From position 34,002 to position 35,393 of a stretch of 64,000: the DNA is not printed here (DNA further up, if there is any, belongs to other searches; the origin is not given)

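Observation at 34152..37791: Orphan hydrogenase small-subunit paralog coupled to a PAS histidine kinase and NarL-type regulator immediately upstream of hhySL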

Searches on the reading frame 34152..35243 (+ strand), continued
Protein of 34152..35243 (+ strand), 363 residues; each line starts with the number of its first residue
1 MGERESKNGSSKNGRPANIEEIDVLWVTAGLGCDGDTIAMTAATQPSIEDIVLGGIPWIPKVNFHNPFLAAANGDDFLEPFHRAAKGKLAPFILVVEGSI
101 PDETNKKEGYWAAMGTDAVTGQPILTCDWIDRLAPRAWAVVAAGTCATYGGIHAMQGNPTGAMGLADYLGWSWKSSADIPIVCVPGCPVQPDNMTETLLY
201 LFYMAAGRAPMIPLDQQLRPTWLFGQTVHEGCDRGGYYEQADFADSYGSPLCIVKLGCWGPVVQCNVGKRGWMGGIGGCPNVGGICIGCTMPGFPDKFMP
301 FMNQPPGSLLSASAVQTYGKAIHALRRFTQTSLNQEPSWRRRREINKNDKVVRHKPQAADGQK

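Call 56: search_protein_families(library=pfam, proteins=[L026:11052-13601:+, L059:11012-12391:+, L060:10993-12333:+, L065:10986-12293:+, L057:9157-11079:+, L040:11065-12324:+, L058:11056-12939:+, L067:12782-14425:+, L074:12931-15564:+, L061:8627-10210:-], max_evalue=0.00001)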
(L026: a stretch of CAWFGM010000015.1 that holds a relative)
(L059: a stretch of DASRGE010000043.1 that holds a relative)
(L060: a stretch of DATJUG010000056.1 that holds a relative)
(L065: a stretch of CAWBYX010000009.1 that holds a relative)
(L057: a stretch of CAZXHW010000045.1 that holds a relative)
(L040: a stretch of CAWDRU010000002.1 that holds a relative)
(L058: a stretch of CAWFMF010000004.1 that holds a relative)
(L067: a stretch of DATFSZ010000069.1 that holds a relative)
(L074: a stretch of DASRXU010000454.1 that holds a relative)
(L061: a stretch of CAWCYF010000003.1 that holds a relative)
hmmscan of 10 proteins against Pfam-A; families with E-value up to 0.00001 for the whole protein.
L026:11052-13601:+ (850 aa): 10 families
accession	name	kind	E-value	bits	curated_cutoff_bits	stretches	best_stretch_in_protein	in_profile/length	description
PF02518.31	HATPase_c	-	2.7e-25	89.4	26.4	1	617-731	1-110/111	Histidine kinase-, DNA gyrase B-, and HSP90-like ATPase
PF13426.13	PAS_9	-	8.4e-22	77.8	27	1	378-483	1-103/103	PAS domain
PF08447.18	PAS_3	-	5.3e-21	75.1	25.6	1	92-177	3-88/89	PAS fold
PF00989.32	PAS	-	2.4e-20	73.1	22.6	1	369-481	2-113/113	PAS fold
PF00512.31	HisKA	-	3.4e-18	65.9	26.9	1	504-570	1-66/66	His Kinase A (phospho-acceptor) domain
PF08448.16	PAS_4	-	5.5e-17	62.4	23.1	1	374-486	1-110/110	PAS fold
PF13185.12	GAF_2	-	7.9e-13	49.2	28.6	1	212-358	2-135/136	GAF domain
PF13188.13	PAS_8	-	3.9e-10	39.7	21.8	1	369-421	2-55/65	PAS domain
PF01590.32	GAF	-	3.9e-08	34.3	22.4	1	248-356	34-131/133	GAF domain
PF24820.1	Diguanyl_cycl_sensor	-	1e-06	29.1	28.1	1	374-475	2-105/109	Diguanylate cyclase-like sensor domain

L059:11012-12391:+ (460 aa): 4 families
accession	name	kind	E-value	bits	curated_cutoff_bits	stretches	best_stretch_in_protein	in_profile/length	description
PF02518.31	HATPase_c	-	3.2e-30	105.3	26.4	1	346-452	4-109/111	Histidine kinase-, DNA gyrase B-, and HSP90-like ATPase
PF08447.18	PAS_3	-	5.4e-19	68.7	25.6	1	81-168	2-89/89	PAS fold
PF00512.31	HisKA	-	5.5e-10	39.6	26.9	1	234-295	2-60/66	His Kinase A (phospho-acceptor) domain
PF00989.32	PAS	-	2.7e-07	31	22.6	1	57-160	2-102/113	PAS fold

L060:10993-12333:+ (447 aa): 4 families
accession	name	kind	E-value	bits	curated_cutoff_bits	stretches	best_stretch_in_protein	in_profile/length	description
PF02518.31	HATPase_c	-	1.1e-27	97.1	26.4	1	301-414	1-108/111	Histidine kinase-, DNA gyrase B-, and HSP90-like ATPase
PF00512.31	HisKA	-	9.3e-20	70.9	26.9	1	189-253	1-65/66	His Kinase A (phospho-acceptor) domain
PF08447.18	PAS_3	-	5.5e-17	62.3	25.6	1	76-162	2-88/89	PAS fold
PF00989.32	PAS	-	2.3e-06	28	22.6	1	52-157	2-104/113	PAS fold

L065:10986-12293:+ (436 aa): 3 families
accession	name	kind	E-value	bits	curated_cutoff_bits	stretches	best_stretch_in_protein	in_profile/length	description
PF02518.31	HATPase_c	-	5.1e-24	85.3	26.4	1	315-428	2-110/111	Histidine kinase-, DNA gyrase B-, and HSP90-like ATPase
PF08447.18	PAS_3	-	1.2e-18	67.6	25.6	1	88-174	2-88/89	PAS fold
PF00512.31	HisKA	-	1.8e-18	66.8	26.9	1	202-267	2-66/66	His Kinase A (phospho-acceptor) domain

L057:9157-11079:+ (641 aa): 4 families
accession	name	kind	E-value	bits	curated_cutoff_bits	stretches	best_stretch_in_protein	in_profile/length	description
PF02518.31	HATPase_c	-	3.4e-31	108.4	26.4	1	366-478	1-110/111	Histidine kinase-, DNA gyrase B-, and HSP90-like ATPase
PF00072.30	Response_reg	-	6e-20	71.9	30.2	1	511-623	2-110/111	Response regulator receiver domain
PF08447.18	PAS_3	-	7.3e-20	71.5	25.6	1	95-182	2-89/89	PAS fold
PF00512.31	HisKA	-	2.1e-17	63.3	26.9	1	255-319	2-65/66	His Kinase A (phospho-acceptor) domain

L040:11065-12324:+ (420 aa): 4 families
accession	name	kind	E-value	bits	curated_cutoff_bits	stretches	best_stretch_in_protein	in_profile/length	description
PF08447.18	PAS_3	-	2.7e-21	76.1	25.6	1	101-188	2-89/89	PAS fold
PF07730.19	HisKA_3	-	8.4e-13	49.1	24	1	222-284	1-66/68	Histidine kinase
PF02518.31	HATPase_c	-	3.2e-08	34.4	26.4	1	327-415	3-106/111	Histidine kinase-, DNA gyrase B-, and HSP90-like ATPase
PF00989.32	PAS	-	1.4e-06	28.8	22.6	1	77-180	2-102/113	PAS fold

L058:11056-12939:+ (628 aa): 8 families
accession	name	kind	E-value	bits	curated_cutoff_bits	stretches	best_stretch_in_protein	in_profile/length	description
PF13426.13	PAS_9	-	5.9e-24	84.8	27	2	280-384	1-102/103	PAS domain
PF08447.18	PAS_3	-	8.6e-22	77.7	25.6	1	101-187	2-88/89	PAS fold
PF00989.32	PAS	-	5.3e-21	75.2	22.6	1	271-383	2-113/113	PAS fold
PF08448.16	PAS_4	-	1.8e-17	64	23.1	1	277-387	2-109/110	PAS fold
PF13188.13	PAS_8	-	3.8e-15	55.6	21.8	1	271-324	2-56/65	PAS domain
PF07730.19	HisKA_3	-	4.7e-12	46.7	24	1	414-478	1-68/68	Histidine kinase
PF02518.31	HATPase_c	-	1.2e-11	45.4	26.4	1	519-608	3-107/111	Histidine kinase-, DNA gyrase B-, and HSP90-like ATPase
PF13581.12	HATPase_c_2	-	1.4e-06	28.7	27.4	1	524-576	34-91/127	Histidine kinase-like ATPase domain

L067:12782-14425:+ (548 aa): 8 families
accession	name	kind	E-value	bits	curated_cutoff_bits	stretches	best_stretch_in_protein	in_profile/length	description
PF07568.18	HisKA_2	-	1.7e-29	102.1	22.3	1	355-430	1-76/76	Histidine kinase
PF08447.18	PAS_3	-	7.6e-23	81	25.6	1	235-322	2-89/89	PAS fold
PF13426.13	PAS_9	-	4e-19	69.2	27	2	99-197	2-103/103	PAS domain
PF00989.32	PAS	-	1.6e-18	67.2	22.6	1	211-325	2-113/113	PAS fold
PF02518.31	HATPase_c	-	2.4e-13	50.9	26.4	1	453-546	4-109/111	Histidine kinase-, DNA gyrase B-, and HSP90-like ATPase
PF08448.16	PAS_4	-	1.3e-10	41.9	23.1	0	217-330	2-110/110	PAS fold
PF13188.13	PAS_8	-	2.8e-09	37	21.8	0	97-129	10-42/65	PAS domain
PF13581.12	HATPase_c_2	-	2.4e-07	31.3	27.4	1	446-537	23-120/127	Histidine kinase-like ATPase domain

L074:12931-15564:+ (878 aa): 9 families
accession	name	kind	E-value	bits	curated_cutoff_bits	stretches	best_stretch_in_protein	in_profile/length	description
PF02518.31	HATPase_c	-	5.9e-29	101.2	26.4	1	479-590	2-107/111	Histidine kinase-, DNA gyrase B-, and HSP90-like ATPase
PF00072.30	Response_reg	-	8.6e-29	100.4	30.2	1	627-736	1-110/111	Response regulator receiver domain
PF00989.32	PAS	-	3.6e-24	85.4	22.6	2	89-200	3-113/113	PAS fold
PF13426.13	PAS_9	-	4.3e-23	82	27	1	97-202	1-103/103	PAS domain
PF08447.18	PAS_3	-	1.1e-22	80.5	25.6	1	233-320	2-89/89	PAS fold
PF00512.31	HisKA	-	8.7e-22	77.4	26.9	1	365-431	2-66/66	His Kinase A (phospho-acceptor) domain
PF08448.16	PAS_4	-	5e-16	59.3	23.1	1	93-205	1-110/110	PAS fold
PF13188.13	PAS_8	-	1.6e-12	47.3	21.8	1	88-137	2-52/65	PAS domain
PF01627.28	Hpt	-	3e-11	43.8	24.6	1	795-874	1-80/84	Hpt domain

L061:8627-10210:- (527 aa): 4 families
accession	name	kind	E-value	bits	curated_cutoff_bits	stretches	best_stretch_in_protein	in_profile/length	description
PF02518.31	HATPase_c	-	2.5e-32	112.1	26.4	1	397-510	1-108/111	Histidine kinase-, DNA gyrase B-, and HSP90-like ATPase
PF00512.31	HisKA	-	2.5e-25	88.8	26.9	1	285-350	1-66/66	His Kinase A (phospho-acceptor) domain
PF08447.18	PAS_3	-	3.7e-16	59.6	25.6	1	152-237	3-88/89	PAS fold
PF00989.32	PAS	-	9.2e-08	32.5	22.6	1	127-231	2-103/113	PAS fold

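Call 72: search_protein_families(library=pfam, proteins=[L026:13601-14704:+, L026:14801-17062:-, L026:17657-19834:+, L026:8902-9699:-, L060:12333-14477:+, L060:14828-15799:+, L060:15805-16860:+, L060:17493-18509:+, L059:12453-15746:-, L059:8208-9806:-], max_evalue=0.00001)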
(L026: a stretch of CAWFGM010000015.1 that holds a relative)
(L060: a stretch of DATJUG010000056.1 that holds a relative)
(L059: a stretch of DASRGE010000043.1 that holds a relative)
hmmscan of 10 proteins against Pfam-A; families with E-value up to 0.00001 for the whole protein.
L026:13601-14704:+ (368 aa): 3 families
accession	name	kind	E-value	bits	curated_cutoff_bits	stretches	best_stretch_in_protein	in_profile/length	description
PF13487.12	HD_5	-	1.8e-38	132.4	27.2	1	172-333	6-170/170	HD domain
PF00072.30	Response_reg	-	1.9e-29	102.5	30.2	1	9-121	1-111/111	Response regulator receiver domain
PF01966.28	HD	-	1.8e-20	73.8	22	1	181-302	2-116/116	HD domain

L026:14801-17062:- (753 aa): 1 family
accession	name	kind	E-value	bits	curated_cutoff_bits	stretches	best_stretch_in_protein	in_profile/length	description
PF03030.21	H_PPase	-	1.5e-262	873.4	29.7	1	34-748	1-645/645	Inorganic H+ pyrophosphatase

L026:17657-19834:+ (726 aa): 3 families
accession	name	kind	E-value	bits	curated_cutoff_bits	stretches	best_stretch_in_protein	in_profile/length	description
PF00676.26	E1_dh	-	7.2e-51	173.4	22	1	31-354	1-299/300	Dehydrogenase E1 component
PF02780.25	Transketolase_C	-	2.3e-34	118.4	25.9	1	593-715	1-123/124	Transketolase, C-terminal domain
PF02779.29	Transket_pyr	-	3.7e-31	108.5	27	1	386-575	3-173/174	Transketolase, pyrimidine binding domain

L026:8902-9699:- (265 aa): 1 family
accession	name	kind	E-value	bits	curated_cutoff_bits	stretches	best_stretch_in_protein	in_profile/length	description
PF02265.22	S1-P1_nuclease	-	2.7e-59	201.6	29.5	1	24-258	1-255/258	S1/P1 Nuclease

L060:12333-14477:+ (715 aa): 3 families
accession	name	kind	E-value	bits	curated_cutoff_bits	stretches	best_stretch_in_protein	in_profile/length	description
PF04253.20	TFR_dimer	-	3.5e-23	82.3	27.1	1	592-703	2-118/121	Transferrin receptor-like dimerisation domain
PF04389.22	Peptidase_M28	-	4.6e-23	82.4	21.3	1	327-526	2-174/193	Peptidase family M28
PF02225.27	PA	-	1.1e-07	32.3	23.9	1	146-213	1-63/95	PA domain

L060:14828-15799:+ (324 aa): 1 family
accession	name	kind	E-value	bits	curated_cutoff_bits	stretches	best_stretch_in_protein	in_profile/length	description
PF00490.27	ALAD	-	1.4e-147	491.4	24.6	1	6-321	2-316/317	Delta-aminolevulinic acid dehydratase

L060:15805-16860:+ (352 aa): 4 families
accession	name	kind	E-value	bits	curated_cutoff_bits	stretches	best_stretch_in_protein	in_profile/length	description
PF01467.32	CTP_transf_like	-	2.5e-15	57.3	21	1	31-156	1-132/133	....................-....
PF00702.32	Hydrolase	-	6e-12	46.8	26.4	1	200-312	97-191/191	haloacid dehalogenase-like hydrolase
PF13242.12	Hydrolase_like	-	4.9e-11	42.8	22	1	273-332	2-60/75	HAD-hyrolase-like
PF13419.12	HAD_2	-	4.7e-10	40.3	23.8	1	269-317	129-177/178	Haloacid dehalogenase-like hydrolase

L060:17493-18509:+ (339 aa): 2 families
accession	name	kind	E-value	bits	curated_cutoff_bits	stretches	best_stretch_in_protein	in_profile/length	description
PF00294.29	PfkB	-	7.1e-45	154.1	25.8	1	15-312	2-297/302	pfkB family carbohydrate kinase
PF08543.17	Phos_pyr_kin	-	4.3e-07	30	27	1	196-293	118-220/246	Phosphomethylpyrimidine kinase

L059:12453-15746:- (1097 aa): 3 families
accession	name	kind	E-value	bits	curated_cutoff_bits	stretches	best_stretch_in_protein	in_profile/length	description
PF25183.1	OMP_b-brl_4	-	1.1e-130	438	30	1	253-1090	2-838/838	Outer membrane beta barrel domain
PF13620.12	CarboxypepD_reg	-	5e-20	72.1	32.3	1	38-117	2-81/82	Carboxypeptidase regulatory-like domain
PF13715.12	CarbopepD_reg_2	-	2.5e-08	34.2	32.2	1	38-113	1-72/88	CarboxypepD_reg-like domain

L059:8208-9806:- (532 aa): 5 families
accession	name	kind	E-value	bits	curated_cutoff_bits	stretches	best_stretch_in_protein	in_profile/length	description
PF12796.13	Ank_2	-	2.8e-34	118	27.3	2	264-340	6-79/90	Ankyrin repeats (3 copies)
PF00023.36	Ank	-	1.5e-31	107.1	21.1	2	474-505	2-33/33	Ankyrin repeat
PF13637.12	Ank_4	-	3.3e-26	91.2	22.7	1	267-307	10-50/50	Ankyrin repeats (many copies)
PF13606.12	Ank_3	-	4e-25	85.2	22.3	0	474-501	2-29/30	Ankyrin repeat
PF13857.12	Ank_5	-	1.1e-18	67.6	27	1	470-505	12-47/56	Ankyrin repeats (many copies)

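Call 75: search_protein_families(library=pfam, proteins=[L031:13611-14735:+], max_evalue=0.01)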
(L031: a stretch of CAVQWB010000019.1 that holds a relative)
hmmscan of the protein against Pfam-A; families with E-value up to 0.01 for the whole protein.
L031:13611-14735:+ (375 aa): 3 families
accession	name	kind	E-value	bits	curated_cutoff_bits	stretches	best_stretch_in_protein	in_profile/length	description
PF13487.12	HD_5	-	9.3e-38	130.1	27.2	1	179-340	6-170/170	HD domain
PF00072.30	Response_reg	-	3.6e-28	98.4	30.2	1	16-127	1-110/111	Response regulator receiver domain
PF01966.28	HD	-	1.3e-20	74.3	22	1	188-309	2-116/116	HD domain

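Call 84: predict_structure(alignment_id=A2)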
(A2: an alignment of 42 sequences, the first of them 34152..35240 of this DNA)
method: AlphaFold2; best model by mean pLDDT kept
length: 363 residues; sequences in the alignment: 42
mean_pLDDT: 62.0   pTM: 0.64
mean pLDDT of the five models: 62.0, 60.0, 59.8, 59.7, 50.1
residues with pLDDT >= 90: 82; 70-90: 83; 50-70: 36; < 50: 162
segments of 3 or more residues with pLDDT < 50: 1-14, 154-158, 225-363
pLDDT, mean of each block of 10 residues (from residue 1): 40 63 90 54 62 85 85 87 96 91 60 81 88 97 83 50 85 96 78 83 93 89 51 33 35 33 27 28 31 31 33 40 39 42 43 39 34
secondary structure, 60 per line:
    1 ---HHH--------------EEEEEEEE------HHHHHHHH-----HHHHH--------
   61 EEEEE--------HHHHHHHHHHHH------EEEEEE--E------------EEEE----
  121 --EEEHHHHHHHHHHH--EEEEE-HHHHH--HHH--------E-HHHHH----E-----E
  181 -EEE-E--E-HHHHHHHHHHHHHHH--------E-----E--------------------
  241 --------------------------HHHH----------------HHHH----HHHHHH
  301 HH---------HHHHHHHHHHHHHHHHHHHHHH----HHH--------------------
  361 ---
elements in order: E21-28 H35-42 H48-52 E61-65 H74-85 E92-97 E113-116 E123-125 H126-136 E139-143 H145-149 H165-169 E182-184 H191-205 H267-270 H287-290 H295-302 H312-333
